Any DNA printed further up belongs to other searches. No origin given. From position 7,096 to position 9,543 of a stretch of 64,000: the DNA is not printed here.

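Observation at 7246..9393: Tandemly duplicated radical-SAM/SPASM protein whose second half has lost the [4Fe-4S]-binding CxxxCxxC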

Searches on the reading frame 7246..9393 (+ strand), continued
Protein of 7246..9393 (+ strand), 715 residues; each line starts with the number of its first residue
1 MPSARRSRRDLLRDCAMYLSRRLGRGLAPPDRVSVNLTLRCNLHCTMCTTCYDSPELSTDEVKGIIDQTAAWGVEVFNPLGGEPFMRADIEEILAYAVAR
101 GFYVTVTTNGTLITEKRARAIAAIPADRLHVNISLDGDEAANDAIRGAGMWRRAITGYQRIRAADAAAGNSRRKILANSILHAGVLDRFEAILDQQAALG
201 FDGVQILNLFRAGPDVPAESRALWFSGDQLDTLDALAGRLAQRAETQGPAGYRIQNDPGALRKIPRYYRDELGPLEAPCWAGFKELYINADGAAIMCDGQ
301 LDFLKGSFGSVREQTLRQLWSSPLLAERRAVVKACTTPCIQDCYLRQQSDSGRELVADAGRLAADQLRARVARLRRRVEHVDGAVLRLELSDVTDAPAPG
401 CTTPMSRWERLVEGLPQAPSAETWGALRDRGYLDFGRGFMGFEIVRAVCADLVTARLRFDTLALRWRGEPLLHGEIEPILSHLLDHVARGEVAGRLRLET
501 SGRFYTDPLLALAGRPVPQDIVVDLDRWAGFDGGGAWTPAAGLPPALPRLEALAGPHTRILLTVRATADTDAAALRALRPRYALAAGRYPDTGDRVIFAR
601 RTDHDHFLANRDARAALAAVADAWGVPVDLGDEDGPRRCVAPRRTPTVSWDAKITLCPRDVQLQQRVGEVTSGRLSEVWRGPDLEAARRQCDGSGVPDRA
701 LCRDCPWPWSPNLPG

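Call 20: find_encoding_contigs(protein=P0106, flank=8000, max_places=2)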
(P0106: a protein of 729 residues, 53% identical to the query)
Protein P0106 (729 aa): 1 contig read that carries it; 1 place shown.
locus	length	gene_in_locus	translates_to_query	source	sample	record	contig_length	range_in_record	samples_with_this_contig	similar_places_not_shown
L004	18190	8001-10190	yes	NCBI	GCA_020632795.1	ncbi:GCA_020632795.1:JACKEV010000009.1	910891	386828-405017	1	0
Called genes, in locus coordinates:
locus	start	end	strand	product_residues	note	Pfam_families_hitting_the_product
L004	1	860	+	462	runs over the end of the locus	PF08309:LVIVD (faint)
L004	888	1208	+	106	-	-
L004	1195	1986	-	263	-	PF13622:4HBT_3, PF20789:4HBT_3C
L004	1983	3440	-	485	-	PF00754:F5_F8_type_C (faint), PF25302:NADase_transloc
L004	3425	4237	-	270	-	PF04294:VanW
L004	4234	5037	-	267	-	PF01427:Peptidase_M15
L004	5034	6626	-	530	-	-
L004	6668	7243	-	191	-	-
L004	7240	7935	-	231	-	-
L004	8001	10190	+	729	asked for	PF04055:Radical_SAM, PF13186:SPASM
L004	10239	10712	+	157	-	-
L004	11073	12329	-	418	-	-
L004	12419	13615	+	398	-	PF02163:Peptidase_M50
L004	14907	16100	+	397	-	PF01168:Ala_racemase_N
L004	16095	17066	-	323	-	PF05090:HTTM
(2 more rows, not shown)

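Call 27: find_encoding_contigs(protein=P0119, flank=8000, max_places=2)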
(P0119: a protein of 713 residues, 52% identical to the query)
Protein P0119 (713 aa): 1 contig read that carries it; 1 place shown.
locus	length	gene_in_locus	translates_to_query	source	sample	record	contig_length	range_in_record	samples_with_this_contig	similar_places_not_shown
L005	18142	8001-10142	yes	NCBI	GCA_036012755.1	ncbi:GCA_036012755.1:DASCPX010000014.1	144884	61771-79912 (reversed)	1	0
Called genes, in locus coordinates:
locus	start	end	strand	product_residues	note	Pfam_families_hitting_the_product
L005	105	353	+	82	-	-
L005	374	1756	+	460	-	PF19363:DUF5939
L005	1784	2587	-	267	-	PF00106:adh_short, PF08659:KR, PF13561:adh_short_C2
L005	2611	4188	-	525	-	PF13524:Glyco_trans_1_2 (faint)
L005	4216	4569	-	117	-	PF05154:TM2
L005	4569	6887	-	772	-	-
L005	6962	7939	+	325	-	-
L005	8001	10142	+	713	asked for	PF04055:Radical_SAM, PF13186:SPASM (weak)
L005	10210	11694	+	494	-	PF10092:DUF2330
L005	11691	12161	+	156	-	-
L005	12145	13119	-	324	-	PF01207:Dus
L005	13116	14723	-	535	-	-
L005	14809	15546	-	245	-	PF01113:DapB_N, PF05173:DapB_C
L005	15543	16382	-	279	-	PF00701:DHDPS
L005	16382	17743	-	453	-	-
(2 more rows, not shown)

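Call 28: find_encoding_contigs(protein=P0101, flank=8000, max_places=2)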
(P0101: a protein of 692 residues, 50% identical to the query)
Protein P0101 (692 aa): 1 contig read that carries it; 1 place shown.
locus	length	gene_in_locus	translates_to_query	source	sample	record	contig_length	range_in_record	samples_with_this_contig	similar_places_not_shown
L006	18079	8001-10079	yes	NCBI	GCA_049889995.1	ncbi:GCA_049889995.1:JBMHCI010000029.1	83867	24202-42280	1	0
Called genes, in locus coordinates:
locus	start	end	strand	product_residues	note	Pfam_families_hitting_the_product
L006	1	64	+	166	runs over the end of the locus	-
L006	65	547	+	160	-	PF00111:Fer2, PF13085:Fer2_3, PF01799:Fer2_2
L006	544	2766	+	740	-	PF20256:MoCoBD_2, PF02738:MoCoBD_1, PF20256:MoCoBD_2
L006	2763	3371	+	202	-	-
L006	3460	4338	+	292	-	PF01370:Epimerase, PF08338:DUF1731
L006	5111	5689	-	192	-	PF10502:Peptidase_S26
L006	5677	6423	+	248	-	PF00795:CN_hydrolase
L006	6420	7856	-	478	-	-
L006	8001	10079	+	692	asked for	PF04055:Radical_SAM, PF13186:SPASM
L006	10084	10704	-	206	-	PF01113:DapB_N (faint), PF05173:DapB_C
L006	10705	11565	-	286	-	PF00701:DHDPS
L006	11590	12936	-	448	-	-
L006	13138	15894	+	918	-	PF11617:Cu-binding_MopE, PF03781:FGE-sulfatase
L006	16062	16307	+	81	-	-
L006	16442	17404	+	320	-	-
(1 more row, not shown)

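Call 33: predict_structure(alignment_id=A1)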
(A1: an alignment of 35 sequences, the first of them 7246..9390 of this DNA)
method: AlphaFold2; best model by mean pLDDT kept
length: 715 residues; sequences in the alignment: 35
mean_pLDDT: 87.0   pTM: 0.72
mean pLDDT of the five models: 87.0, 86.9, 86.9, 85.6, 84.7
residues with pLDDT >= 90: 374; 70-90: 276; 50-70: 59; < 50: 6
segments of 3 or more residues with pLDDT < 50: 342-345
pLDDT, mean of each block of 10 residues (from residue 1): 64 86 83 82 60 75 94 84 85 92 89 95 89 93 91 97 89 89 94 95 88 74 90 97 85 87 88 61 81 82 80 94 89 72 55 82 77 72 95 89 87 92 90 85 94 94 95 96 97 97 94 97 94 81 94 97 95 95 96 96 85 95 96 80 92 89 86 88 88 85 71 69
secondary structure, 60 per line:
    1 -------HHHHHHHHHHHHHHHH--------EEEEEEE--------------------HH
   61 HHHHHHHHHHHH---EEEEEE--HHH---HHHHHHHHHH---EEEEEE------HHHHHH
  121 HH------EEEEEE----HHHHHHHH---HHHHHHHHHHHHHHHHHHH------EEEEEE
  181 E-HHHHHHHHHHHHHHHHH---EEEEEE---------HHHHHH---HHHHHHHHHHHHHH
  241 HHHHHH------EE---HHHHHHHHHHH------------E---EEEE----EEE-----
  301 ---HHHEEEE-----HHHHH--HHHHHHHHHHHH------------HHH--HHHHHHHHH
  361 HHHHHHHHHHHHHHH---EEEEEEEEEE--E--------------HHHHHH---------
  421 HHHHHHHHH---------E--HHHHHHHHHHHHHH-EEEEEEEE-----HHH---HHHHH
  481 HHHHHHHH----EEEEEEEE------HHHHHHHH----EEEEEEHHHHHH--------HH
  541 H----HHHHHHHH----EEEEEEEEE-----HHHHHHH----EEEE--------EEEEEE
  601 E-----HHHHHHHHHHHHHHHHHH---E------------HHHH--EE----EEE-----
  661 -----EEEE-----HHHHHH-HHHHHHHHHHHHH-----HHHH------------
elements in order (helices of 4 or more, strands of 3 or more residues): H8-23 E32-38 H59-72 E76-81 H90-99 E103-108 H115-122 E129-134 H139-146 H150-168 E175-181 H183-199 E203-208 H218-223 H227-246 H258-268 E285-288 E293-295 E307-310 H316-320 H323-334 H352-375 E379-388 H406-411 H421-429 H442-455 E457-464 H476-488 E493-500 H507-514 E519-524 H525-530 H546-553 E558-566 H572-578 E583-586 E595-601 H607-624 H641-644 E653-655 E666-669 H675-680 H682-694 H700-703
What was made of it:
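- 7246..9393 (+): Whole gene, 715 aa: rSAM/SPASM-type catalytic half fused to a pseudo-rSAM/twitch half. AF2 model pLDDT 87, pTM 0.72 (call 33).
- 8299..8370 (+): Long linker helix (residues 352-375) between the halves. DSSP of the AF2 model (call 33).
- On RRE-dependent RiPP maturase: Only a single helix (residues 8-23) precedes the core (call 33).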

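Call 38: fold_search(model_id=the predicted structure, library=pdb)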
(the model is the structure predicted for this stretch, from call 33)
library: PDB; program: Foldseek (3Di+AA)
matches with E <= 10: 1317; with E <= 0.001: 106
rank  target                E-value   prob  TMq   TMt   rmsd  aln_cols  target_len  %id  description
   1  6efn                  2.4e-13  1.00  0.34  0.60   4.6       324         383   19  Structure of a RiPP maturase, SkfB (released 2018-10-24)
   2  5v1s_A                1.2e-12  1.00  0.34  0.56   5.9       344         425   17  Crystal structure of Streptococcus suis SuiB bound to S-adenosylmethionine (released 2017-08-30)
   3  5v1q_A                1.9e-12  1.00  0.33  0.54   5.1       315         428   17  Crystal structure of Streptococcus suis SuiB (released 2017-08-30)
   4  5why_B                4.8e-12  1.00  0.30  0.49   5.1       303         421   19  Structural Insights into Thioether Bond Formation in the Biosynthesis of Sactipeptides (released 2017-07-26)
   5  5wgg_A                6.3e-12  1.00  0.31  0.48   5.8       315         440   19  Structural Insights into Thioether Bond Formation in the Biosynthesis of Sactipeptides (released 2017-07-26)
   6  5v1q_B                8.4e-12  1.00  0.34  0.53   5.1       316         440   18  Crystal structure of Streptococcus suis SuiB (released 2017-08-30)
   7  5v1t_A                9.4e-12  1.00  0.35  0.54   6.2       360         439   16  Crystal structure of Streptococcus suis SuiB bound to precursor peptide SuiA (released 2017-08-30)
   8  7vob                  1.4e-11  1.00  0.35  0.71   4.9       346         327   16  The crystal structure of a Radical SAM Enzyme BlsE involved in the Biosynthesis of Blasticidin S (released 2022-05-04)
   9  5v1s_B                2.1e-11  1.00  0.33  0.54   6.3       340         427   17  Crystal structure of Streptococcus suis SuiB bound to S-adenosylmethionine (released 2017-08-30)
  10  4k38_A                2.3e-11  1.00  0.34  0.61   8.5       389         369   15  Native anSMEcpe with bound AdoMet and Kp18Cys peptide (released 2013-05-08)
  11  4k37_A                4.6e-11  1.00  0.32  0.59   5.2       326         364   15  Native anSMEcpe with bound AdoMet (released 2013-05-08)
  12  5why_A                5.7e-11  1.00  0.32  0.52   9.7       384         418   16  Structural Insights into Thioether Bond Formation in the Biosynthesis of Sactipeptides (released 2017-07-26)
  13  4k36_B                6.4e-11  1.00  0.33  0.60   5.4       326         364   15  His6 tagged anSMEcpe with bound AdoMet (released 2013-05-08)
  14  6c8v                  6.8e-11  1.00  0.29  0.63   5.4       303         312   20  X-ray structure of PqqE from Methylobacterium extorquens (released 2018-02-14)
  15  9gmc_C                8.5e-11  1.00  0.33  0.59   8.7       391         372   16  Crystal structure of the complex formed between the radical SAM protein ChlB and the R3A mutant of ChlA (released 2025-06-25)
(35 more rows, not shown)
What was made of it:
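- Foldseek E 1e-13 to SkfB, SuiB, CteB, BlsE and anSME (call 38).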

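Call 44: find_related_loci(query=A1, collection=genome_contigs, flank=10000)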
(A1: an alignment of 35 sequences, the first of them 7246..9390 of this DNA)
Query A1 (715 aa) in genome_contigs; peptide patterns used: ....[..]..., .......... (x = any residue, [..] = any of these).
223 stretches matched a pattern; 114 encode a relative of the query (tblastn E <= 1e-3); the best 80 are kept; 80 distinct loci.
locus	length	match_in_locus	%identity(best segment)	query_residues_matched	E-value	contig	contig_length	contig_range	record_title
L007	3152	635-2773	86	1-713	0e+0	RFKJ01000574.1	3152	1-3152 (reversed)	MAG: Deltaproteobacteria bacterium isolate J125 k99_1057284, whole genome shotgun sequence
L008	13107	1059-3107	72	10-713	0e+0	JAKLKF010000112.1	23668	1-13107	MAG: Myxococcota bacterium isolate MAG.533 MAG.533-NODE_112_length_23668_cov_6.075325, whole genome shotgun sequence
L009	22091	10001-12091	69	6-715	0e+0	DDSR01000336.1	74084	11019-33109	MAG TPA_asm: Deltaproteobacteria bacterium UBA2385 UBA2385_contig_10836, whole genome shotgun sequence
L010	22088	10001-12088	63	4-712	0e+0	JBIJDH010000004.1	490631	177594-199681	MAG: Myxococcota bacterium isolate ME2006-08-22D15_3300044611_group2_bin215 Rohwer_bin1508_scaffold_4_c1, whole genome s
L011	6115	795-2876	64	6-714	0e+0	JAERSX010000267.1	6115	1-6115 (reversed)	MAG: Deltaproteobacteria bacterium isolate BH17 c_000000003699, whole genome shotgun sequence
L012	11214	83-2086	65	11-712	0e+0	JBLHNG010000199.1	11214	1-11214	MAG: Myxococcota bacterium isolate 3300055726_82 Ga0535650_0009924, whole genome shotgun sequence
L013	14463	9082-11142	64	11-715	0e+0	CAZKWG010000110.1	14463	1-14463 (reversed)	MAG TPA_asm: uncultured Enterobacterales bacterium isolate SRP287051_co1_191 genome assembly, contig: NODE_5609_length_1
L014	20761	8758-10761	63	11-712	0e+0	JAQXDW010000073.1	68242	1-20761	MAG: Myxococcota bacterium isolate cluster4_bin.77 k119_142058, whole genome shotgun sequence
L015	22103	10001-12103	74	3-714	0e+0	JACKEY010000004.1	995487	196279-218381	MAG: Alphaproteobacteria bacterium isolate HK-STAS-MYXO-46 HK-STAS-MYXO-46_4, whole genome shotgun sequence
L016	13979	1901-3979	62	6-713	0e+0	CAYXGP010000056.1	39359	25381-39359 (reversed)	MAG TPA_asm: uncultured Enterobacterales bacterium isolate binchicken_co141_40 genome assembly, contig: NODE_4480_length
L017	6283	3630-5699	63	6-715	0e+0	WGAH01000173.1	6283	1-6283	MAG: Deltaproteobacteria bacterium isolate S143_5 k151_193616, whole genome shotgun sequence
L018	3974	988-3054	61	6-712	0e+0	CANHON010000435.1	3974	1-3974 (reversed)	MAG: Deltaproteobacteria bacterium isolate RE-23may17-226 genome assembly, contig: RE-23may17-C178782, whole genome shot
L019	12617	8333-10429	58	4-713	0e+0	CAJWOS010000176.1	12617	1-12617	MAG TPA_asm: uncultured proteobacterium isolate ERR599052_bin.23_MetaBAT_v2.12.1_MAG genome assembly, contig: NODE_10188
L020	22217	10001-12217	60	11-715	0e+0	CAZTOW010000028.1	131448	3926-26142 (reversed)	MAG TPA_asm: uncultured Enterobacterales bacterium isolate SRP323723_co1_89 genome assembly, contig: NODE_109_length_131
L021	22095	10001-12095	63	4-712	0e+0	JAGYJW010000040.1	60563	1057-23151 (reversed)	MAG: Deltaproteobacteria bacterium isolate M30B51 40, whole genome shotgun sequence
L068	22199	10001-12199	39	6-713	7e-152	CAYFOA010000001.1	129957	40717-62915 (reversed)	MAG TPA_asm: uncultured Rickettsiales bacterium isolate ERP019367_co1_6 genome assembly, contig: NODE_180_length_129957_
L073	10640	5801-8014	39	1-712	5e-151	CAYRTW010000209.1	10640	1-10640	MAG TPA_asm: uncultured Rickettsiales bacterium isolate SRP173033_co1_25 genome assembly, contig: NODE_14349_length_1064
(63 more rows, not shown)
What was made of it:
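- Tried and rejected: Rejected: assembly or fusion artefact, because the full-length architecture recurs in more than 100 independent MAGs (call 44).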

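Call 63: search_solved_structures(query=A1, max_evalue=0.001, show_alignments=2)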
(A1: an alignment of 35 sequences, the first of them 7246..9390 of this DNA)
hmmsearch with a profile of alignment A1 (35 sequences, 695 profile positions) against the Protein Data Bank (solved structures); distinct sequences matched with E-value up to 0.001: 12.
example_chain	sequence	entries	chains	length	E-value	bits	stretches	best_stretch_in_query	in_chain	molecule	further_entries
7vob_C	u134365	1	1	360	2.3e-09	39.5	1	36-155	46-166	Cytosylglucuronate decarboxylase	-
7voc_C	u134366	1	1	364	2.3e-09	39.4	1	36-155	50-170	Cytosylglucuronate decarboxylase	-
6efn_A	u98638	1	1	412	5.2e-08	35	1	26-196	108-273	Sporulation killing factor maturation protein SkfB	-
5wgg_A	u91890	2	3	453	8.4e-07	31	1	30-157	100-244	Radical SAM domain protein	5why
8wm2_A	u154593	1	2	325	9e-07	30.9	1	35-129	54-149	Fe-S radical SAM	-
4m7s_A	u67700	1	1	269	5.1e-06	28.4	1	614-689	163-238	BtrN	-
4m7t_A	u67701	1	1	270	5.2e-06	28.4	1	614-689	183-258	BtrN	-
2fb2_A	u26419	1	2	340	9.9e-05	24.1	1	29-132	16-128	Molybdenum cofactor biosynthesis protein A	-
1tv7_A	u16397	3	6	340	0.00017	23.3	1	29-132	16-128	Molybdenum cofactor biosynthesis protein A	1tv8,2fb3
7wzv_A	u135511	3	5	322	0.00025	22.8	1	16-112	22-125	4Fe-4S cluster-binding domain-containing protein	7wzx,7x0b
5v1q_A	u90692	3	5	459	0.00027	22.7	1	26-119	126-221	Radical SAM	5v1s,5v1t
6c8v_A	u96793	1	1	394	0.00049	21.8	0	32-140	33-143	Coenzyme PQQ synthesis protein E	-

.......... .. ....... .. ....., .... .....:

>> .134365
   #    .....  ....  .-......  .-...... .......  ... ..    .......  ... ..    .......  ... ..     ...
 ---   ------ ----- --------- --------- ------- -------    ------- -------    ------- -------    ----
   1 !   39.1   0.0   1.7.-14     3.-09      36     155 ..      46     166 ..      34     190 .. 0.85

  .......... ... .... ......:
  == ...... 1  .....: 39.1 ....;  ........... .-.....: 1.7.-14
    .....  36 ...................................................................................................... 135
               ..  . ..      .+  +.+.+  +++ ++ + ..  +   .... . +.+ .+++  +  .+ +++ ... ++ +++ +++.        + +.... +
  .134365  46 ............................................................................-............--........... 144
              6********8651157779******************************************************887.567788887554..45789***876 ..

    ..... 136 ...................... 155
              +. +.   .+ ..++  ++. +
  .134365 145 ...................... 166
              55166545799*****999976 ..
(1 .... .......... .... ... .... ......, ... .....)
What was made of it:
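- The best PDB sequence hits of the N-half include the sugar-modifying BlsE (2e-9) and AbmM (9e-7) (call 63).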

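Call 76: list_cluster_members(proteins=[P0001, P0003, P0270])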
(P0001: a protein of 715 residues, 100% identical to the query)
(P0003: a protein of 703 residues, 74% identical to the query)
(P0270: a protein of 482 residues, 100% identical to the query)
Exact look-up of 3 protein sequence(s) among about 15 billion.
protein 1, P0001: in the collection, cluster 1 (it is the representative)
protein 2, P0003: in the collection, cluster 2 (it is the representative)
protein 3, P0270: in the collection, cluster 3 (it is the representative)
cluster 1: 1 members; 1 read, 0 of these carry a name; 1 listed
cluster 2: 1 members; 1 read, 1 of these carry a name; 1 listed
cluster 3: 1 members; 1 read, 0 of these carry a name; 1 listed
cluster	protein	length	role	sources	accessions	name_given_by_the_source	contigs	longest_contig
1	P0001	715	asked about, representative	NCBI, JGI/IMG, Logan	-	-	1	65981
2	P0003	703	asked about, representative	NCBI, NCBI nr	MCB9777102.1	MAG: SPASM domain-containing protein [Alphaproteobacteria bacterium] | SPASM domain-containing protein [Alphaproteobacteria bacterium]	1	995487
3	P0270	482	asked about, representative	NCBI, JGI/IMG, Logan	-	-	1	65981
